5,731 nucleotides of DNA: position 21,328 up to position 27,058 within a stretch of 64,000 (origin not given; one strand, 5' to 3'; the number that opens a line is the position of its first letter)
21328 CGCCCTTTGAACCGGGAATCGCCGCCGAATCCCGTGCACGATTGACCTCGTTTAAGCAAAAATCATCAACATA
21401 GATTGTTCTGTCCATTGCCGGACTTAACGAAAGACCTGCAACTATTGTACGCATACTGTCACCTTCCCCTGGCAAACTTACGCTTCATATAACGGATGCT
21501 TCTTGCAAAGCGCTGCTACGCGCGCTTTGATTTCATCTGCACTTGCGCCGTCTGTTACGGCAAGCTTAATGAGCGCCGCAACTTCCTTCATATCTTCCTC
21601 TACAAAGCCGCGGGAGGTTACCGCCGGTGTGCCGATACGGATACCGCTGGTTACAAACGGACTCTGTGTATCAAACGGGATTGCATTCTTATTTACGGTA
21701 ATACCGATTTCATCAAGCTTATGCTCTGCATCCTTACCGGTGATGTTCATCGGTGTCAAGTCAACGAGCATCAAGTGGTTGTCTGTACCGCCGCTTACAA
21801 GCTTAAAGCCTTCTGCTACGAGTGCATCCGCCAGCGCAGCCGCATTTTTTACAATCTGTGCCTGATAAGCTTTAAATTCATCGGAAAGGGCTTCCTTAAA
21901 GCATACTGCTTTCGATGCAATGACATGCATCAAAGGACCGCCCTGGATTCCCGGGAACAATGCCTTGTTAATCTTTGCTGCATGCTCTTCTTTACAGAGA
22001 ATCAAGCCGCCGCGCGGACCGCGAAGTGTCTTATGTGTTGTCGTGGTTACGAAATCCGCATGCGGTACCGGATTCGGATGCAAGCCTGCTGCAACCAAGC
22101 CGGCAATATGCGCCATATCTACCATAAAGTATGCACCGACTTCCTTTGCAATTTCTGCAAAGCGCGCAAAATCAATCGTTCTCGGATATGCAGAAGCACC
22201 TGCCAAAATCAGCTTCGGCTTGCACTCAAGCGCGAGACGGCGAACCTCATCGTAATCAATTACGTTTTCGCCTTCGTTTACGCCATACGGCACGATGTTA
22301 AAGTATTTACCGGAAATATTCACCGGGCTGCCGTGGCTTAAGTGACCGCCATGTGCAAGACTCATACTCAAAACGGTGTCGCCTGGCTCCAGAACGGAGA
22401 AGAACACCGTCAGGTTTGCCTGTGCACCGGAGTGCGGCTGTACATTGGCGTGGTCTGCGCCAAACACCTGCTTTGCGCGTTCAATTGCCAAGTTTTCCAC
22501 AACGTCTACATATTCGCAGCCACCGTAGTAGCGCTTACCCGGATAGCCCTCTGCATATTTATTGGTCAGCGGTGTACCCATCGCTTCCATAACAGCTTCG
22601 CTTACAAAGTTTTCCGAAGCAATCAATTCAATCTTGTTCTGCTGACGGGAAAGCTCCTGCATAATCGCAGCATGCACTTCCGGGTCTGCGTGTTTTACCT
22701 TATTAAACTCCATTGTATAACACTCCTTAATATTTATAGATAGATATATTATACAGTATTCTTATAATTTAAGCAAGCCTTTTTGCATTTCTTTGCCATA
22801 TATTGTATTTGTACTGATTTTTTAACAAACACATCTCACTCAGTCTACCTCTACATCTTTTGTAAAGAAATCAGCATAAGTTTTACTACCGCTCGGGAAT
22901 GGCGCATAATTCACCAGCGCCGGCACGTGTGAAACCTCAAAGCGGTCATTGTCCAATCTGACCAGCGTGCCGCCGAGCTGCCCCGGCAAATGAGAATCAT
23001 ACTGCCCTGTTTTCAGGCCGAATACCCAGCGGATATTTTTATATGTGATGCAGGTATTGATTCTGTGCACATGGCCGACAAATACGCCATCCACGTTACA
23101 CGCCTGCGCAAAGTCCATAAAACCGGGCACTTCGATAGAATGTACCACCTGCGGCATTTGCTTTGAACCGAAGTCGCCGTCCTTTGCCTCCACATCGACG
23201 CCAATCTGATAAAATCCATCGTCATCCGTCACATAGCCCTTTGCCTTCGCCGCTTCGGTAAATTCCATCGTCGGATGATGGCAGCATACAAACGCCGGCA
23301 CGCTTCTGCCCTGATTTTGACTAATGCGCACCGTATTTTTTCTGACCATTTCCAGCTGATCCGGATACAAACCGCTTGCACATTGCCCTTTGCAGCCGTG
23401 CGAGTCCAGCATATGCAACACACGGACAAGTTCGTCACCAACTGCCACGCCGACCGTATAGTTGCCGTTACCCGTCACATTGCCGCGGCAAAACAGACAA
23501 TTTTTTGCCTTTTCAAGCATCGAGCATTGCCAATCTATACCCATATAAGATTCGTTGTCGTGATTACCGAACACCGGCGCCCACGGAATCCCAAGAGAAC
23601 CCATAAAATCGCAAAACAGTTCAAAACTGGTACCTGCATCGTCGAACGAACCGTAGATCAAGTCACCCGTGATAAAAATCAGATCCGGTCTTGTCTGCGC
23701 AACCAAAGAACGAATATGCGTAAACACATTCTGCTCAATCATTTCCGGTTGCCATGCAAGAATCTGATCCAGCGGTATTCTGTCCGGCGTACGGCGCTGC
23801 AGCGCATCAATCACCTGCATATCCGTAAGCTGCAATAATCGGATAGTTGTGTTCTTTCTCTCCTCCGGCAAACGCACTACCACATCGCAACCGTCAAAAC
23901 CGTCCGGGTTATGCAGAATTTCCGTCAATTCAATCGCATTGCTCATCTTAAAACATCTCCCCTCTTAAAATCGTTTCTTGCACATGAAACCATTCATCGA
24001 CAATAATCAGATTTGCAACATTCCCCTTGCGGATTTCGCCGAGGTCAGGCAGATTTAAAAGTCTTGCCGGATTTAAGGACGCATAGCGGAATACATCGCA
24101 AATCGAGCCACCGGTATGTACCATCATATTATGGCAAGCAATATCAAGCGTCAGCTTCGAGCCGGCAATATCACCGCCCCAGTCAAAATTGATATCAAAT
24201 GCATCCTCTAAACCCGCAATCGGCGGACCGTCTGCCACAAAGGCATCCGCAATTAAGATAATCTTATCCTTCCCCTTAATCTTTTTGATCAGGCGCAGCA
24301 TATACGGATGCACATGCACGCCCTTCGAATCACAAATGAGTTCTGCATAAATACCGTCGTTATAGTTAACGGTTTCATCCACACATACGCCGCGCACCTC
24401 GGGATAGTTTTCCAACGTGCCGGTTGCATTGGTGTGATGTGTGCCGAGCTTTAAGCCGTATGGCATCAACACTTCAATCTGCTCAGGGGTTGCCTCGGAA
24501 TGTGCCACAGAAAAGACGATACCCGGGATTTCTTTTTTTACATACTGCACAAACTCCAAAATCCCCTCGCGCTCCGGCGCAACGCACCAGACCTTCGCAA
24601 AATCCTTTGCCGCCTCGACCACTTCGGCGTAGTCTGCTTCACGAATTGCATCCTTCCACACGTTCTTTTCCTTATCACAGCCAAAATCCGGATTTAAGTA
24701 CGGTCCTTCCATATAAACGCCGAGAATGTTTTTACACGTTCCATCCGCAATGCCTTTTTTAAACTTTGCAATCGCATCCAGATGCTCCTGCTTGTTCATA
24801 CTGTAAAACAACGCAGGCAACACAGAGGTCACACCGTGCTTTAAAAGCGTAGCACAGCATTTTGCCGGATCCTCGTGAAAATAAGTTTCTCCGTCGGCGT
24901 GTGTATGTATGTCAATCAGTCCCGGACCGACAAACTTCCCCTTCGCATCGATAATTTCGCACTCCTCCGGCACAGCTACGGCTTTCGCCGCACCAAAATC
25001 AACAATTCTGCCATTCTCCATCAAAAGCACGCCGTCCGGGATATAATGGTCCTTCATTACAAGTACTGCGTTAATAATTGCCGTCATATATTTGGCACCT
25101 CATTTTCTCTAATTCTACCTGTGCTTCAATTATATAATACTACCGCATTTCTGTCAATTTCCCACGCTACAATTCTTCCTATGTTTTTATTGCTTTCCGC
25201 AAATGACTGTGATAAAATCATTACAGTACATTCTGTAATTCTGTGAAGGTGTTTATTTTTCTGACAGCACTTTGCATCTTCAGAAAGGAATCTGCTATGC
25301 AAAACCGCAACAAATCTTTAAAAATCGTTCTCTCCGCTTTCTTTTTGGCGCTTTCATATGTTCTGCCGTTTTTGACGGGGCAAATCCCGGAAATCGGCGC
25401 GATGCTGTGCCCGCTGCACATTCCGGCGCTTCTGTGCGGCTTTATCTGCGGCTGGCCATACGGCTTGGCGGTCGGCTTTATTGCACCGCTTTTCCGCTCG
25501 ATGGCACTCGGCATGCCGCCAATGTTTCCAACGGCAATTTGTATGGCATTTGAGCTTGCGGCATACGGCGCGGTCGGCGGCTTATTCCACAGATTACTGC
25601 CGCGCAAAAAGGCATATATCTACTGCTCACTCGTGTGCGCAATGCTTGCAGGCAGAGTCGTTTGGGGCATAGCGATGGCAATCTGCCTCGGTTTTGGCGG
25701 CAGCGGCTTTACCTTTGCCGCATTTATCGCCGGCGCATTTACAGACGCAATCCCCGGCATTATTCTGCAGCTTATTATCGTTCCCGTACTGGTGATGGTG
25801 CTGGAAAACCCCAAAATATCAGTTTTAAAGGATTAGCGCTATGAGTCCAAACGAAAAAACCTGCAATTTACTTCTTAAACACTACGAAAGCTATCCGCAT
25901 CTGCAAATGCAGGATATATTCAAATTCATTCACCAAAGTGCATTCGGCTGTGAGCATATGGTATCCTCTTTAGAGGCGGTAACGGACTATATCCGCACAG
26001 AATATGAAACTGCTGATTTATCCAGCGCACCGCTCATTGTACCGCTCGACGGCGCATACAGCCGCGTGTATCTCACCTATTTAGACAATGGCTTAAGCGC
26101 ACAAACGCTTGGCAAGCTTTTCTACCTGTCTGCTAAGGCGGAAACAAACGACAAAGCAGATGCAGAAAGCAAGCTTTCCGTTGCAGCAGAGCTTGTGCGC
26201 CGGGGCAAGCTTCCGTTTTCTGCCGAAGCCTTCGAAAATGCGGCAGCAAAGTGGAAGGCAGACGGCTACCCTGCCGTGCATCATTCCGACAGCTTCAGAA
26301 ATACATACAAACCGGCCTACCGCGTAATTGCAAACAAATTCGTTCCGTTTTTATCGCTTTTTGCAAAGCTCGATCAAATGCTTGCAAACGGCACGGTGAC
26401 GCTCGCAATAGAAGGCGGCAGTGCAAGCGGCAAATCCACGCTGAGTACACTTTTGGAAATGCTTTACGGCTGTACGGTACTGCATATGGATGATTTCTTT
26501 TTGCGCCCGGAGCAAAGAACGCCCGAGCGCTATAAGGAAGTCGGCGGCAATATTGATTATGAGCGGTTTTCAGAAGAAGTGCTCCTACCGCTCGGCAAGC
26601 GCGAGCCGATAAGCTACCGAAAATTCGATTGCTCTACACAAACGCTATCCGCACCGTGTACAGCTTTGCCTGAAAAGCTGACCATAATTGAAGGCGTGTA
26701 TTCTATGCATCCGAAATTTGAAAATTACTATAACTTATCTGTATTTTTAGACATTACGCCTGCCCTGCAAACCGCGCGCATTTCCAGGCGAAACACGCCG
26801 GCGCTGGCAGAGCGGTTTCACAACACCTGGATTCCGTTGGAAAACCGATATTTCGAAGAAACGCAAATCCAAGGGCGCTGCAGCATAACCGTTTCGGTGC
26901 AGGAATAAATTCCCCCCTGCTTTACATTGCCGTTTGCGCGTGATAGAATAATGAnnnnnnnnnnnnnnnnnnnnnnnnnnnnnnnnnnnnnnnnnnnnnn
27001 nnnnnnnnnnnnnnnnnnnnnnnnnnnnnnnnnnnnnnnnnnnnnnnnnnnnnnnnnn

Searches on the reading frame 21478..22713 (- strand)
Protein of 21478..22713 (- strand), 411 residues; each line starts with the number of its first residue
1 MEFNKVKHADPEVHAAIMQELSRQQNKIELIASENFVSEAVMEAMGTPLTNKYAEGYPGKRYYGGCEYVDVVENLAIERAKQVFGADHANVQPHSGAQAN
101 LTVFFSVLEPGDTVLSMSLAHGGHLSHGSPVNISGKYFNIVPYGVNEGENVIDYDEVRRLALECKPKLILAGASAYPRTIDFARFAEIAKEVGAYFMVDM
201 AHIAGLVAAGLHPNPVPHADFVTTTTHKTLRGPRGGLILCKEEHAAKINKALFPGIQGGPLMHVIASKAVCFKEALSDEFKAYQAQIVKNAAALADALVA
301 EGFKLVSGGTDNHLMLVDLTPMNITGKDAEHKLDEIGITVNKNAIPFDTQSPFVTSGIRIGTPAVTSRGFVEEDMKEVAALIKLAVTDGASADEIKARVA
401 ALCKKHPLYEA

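Call 6: search_protein_families(library=pfam, proteins=[window:21478-22713:-])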
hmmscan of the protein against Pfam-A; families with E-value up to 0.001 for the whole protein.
window:21478-22713:- (411 aa): 4 families
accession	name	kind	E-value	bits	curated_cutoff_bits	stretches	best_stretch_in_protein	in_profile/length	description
PF00464.25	SHMT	-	2.4e-176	586.6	27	1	7-382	2-399/399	Serine hydroxymethyltransferase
PF00155.27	Aminotran_1_2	-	2.4e-09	37.3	19.7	1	63-332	38-321/361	Aminotransferase class I and II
PF01212.27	Beta_elim_lyase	-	9.7e-06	25.5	27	1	78-342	39-274/288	Beta-eliminating lyase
PF01053.26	Cys_Met_Meta_PP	-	0.00074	18.6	27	0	92-243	72-216/381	Cys/Met metabolism PLP-dependent enzyme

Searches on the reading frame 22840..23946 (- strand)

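Call 6: search_protein_families(library=pfam, proteins=[window:22840-23946:-])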
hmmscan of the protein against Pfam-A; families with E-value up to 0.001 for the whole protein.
window:22840-23946:- (368 aa): 1 family
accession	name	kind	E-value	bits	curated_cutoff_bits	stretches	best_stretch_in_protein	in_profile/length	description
PF00149.33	Metallophos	-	8.2e-11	43.1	21.5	1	76-295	20-190/191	Calcineurin-like phosphoesterase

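Call 46: search_protein_families(library=ncbifam, proteins=[window:22840-23946:-], max_evalue=0.00001)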
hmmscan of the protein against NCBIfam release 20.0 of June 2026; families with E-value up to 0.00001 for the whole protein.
window:22840-23946:- (368 aa): 0 families

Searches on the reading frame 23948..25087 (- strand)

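Call 6: search_protein_families(library=pfam, proteins=[window:23948-25087:-])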
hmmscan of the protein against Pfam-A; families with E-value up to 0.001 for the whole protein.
window:23948-25087:- (379 aa): 2 families
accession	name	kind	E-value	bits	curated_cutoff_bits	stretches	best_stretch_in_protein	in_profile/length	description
PF01979.26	Amidohydro_1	-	2.9e-19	70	25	1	53-365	2-320/345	Amidohydrolase family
PF07969.17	Amidohydro_3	-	4.2e-10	40.1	29.7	1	44-67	1-24/472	Amidohydrolase family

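Call 46: search_protein_families(library=ncbifam, proteins=[window:23948-25087:-], max_evalue=0.00001)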
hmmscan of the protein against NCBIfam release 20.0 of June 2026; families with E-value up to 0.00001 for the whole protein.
window:23948-25087:- (379 aa): 43 families (the best 25 are shown)
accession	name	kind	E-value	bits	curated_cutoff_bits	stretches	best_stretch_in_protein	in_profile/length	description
TIGR00221.1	nagA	equivalog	1.6e-49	168.9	225.65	1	2-376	5-379/380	N-acetylglucosamine-6-phosphate deacetylase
NF008371.0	PRK11170.1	equivalog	1.4e-35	122.9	483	1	1-378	1-378/382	N-acetylglucosamine-6-phosphate deacetylase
NF011990.0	PRK15446.2-6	subfamily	3.4e-14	52.4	233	1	3-62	4-64/390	alpha-D-ribose 1-methylphosphonate 5-triphosphate diphosphatase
TIGR02318.1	phosphono_phnM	equivalog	3.5e-14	52.5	390.55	1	4-63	2-56/376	phosphonate metabolism protein PhnM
TIGR00857.1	pyrC_multi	subfamily_domain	6.7e-13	48.4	279.05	1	21-89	8-74/412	dihydroorotase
TIGR03178.1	allantoinase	equivalog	2.2e-12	46.6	357.85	0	288-369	310-391/441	allantoinase AllB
NF011989.0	PRK15446.2-5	equivalog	5.3e-12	45.2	565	1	3-64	5-63/385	alpha-D-ribose 1-methylphosphonate 5-triphosphate diphosphatase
NF006689.0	PRK09237.1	equivalog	9.5e-12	44.2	371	1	22-90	26-90/383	amidohydrolase/deacetylase family metallohydrolase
NF004839.0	PRK06189.1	equivalog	2.4e-11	42.9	631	0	294-365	321-391/451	allantoinase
NF051886.1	XaaProDiPepCaul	equivalog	3.1e-11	42.9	500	1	10-72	10-72/398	Xaa-Pro dipeptidase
TIGR01224.1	hutI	equivalog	8.9e-10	37.9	298.15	1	17-64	2-49/377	imidazolonepropionase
NF006839.0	PRK09357.1-4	equivalog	1.7e-09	36.8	576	1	21-90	22-89/422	dihydroorotase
TIGR01178.1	ade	equivalog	2.8e-09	36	472.5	0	21-90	22-82/552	adenine deaminase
NF006844.0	PRK09357.2-5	equivalog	3.6e-09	36.1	701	1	21-89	24-90/422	dihydroorotase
TIGR02033.1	D-hydantoinase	equivalog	4.2e-09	35.9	393.25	1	21-111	19-109/454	dihydropyrimidinase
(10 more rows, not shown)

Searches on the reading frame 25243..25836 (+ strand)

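Call 46: search_protein_families(library=ncbifam, proteins=[window:25243-25836:+], max_evalue=0.00001)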
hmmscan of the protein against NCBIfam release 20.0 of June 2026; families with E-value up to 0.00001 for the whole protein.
window:25243-25836:+ (197 aa): 0 families

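Call 82: search_protein_families(library=pfam, proteins=[window:25243-25836:+], max_evalue=0.001)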
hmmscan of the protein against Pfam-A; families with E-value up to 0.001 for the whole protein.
window:25243-25836:+ (197 aa): 2 families
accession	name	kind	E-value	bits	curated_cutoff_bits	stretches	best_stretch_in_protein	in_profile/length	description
PF12822.12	ECF_trnsprt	-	1.4e-13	51.7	30.7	1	27-184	2-169/169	ECF transporter, substrate-specific component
PF07694.17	5TM-5TMR_LYT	-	2.8e-05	24.2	24.6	1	19-184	10-153/169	5TMR of 5TMR-LYT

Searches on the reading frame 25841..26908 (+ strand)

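Call 6: search_protein_families(library=pfam, proteins=[window:25841-26908:+])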
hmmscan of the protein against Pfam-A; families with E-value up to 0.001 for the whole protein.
window:25841-26908:+ (355 aa): 1 family
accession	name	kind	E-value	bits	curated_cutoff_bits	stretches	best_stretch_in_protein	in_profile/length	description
PF00485.24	PRK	-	0.00014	22.2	22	0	189-313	3-145/196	Phosphoribulokinase / Uridine kinase family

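Call 46: search_protein_families(library=ncbifam, proteins=[window:25841-26908:+], max_evalue=0.00001)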
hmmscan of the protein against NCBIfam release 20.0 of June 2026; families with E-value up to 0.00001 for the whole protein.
window:25841-26908:+ (355 aa): 3 families
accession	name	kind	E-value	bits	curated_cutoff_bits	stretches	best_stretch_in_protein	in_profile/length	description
NF005115.0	PRK06547.1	equivalog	4.1e-11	42.6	173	1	178-343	8-162/172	hypothetical protein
NF005807.0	PRK07667.1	equivalog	1.8e-09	37.4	221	1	179-347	12-188/193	kinase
NF005655.0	PRK07429.1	subfamily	6.6e-09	35.4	236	1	185-316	8-144/326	phosphoribulokinase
